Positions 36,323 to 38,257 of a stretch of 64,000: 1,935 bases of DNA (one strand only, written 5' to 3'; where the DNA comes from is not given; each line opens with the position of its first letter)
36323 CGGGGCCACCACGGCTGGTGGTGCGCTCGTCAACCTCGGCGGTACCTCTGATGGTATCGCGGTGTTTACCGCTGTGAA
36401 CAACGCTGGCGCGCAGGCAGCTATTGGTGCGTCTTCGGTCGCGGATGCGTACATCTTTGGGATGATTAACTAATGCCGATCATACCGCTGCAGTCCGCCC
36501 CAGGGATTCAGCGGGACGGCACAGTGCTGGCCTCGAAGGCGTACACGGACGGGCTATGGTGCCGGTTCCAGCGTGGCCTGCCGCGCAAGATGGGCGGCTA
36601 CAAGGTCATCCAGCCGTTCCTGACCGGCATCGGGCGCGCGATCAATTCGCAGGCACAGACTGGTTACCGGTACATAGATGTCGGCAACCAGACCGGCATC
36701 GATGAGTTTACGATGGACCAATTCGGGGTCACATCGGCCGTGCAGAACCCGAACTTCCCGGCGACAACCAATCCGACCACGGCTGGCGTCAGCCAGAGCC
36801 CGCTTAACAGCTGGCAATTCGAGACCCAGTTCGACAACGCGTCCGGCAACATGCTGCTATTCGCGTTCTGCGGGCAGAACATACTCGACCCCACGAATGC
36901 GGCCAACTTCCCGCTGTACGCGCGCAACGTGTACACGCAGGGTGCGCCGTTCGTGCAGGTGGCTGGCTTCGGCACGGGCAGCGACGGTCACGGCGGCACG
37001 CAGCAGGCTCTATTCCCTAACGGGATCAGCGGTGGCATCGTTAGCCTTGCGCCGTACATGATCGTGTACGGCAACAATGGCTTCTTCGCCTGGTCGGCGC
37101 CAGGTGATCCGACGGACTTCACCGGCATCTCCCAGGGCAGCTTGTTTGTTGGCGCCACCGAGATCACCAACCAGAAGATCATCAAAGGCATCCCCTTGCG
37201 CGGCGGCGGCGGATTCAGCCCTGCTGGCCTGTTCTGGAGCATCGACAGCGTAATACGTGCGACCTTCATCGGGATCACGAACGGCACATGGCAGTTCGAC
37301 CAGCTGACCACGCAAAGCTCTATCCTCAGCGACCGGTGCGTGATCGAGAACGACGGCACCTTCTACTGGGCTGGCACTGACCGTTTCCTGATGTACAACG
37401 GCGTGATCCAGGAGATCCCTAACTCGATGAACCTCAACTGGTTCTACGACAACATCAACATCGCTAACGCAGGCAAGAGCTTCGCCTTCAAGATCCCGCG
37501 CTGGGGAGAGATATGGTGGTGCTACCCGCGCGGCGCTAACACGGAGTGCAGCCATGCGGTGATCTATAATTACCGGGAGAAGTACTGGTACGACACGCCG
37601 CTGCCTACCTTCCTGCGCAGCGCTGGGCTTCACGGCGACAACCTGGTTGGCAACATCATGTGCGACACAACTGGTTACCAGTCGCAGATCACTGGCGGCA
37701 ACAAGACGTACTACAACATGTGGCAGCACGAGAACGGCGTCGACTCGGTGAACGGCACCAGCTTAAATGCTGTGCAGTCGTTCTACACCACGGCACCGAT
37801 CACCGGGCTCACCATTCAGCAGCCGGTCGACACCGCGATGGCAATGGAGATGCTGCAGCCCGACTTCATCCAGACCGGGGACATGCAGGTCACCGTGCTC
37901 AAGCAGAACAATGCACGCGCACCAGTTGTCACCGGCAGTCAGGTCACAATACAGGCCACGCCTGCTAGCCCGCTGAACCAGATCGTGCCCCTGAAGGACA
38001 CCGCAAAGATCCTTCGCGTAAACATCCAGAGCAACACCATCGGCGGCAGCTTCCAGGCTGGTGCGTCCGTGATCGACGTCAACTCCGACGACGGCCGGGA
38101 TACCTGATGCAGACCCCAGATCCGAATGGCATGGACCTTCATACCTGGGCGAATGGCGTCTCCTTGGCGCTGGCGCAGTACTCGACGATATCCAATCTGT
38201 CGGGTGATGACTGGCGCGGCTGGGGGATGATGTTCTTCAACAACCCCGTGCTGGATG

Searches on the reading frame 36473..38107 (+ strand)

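Call 53: search_protein_families(library=phrogs, proteins=[window:36473-38107:+], max_evalue=0.001)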
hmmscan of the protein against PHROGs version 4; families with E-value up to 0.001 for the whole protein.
window:36473-38107:+ (544 aa): 1 family
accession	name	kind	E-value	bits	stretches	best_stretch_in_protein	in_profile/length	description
phrog_3287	-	head and packaging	7.7e-27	95.3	1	257-481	226-468/524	virion structural protein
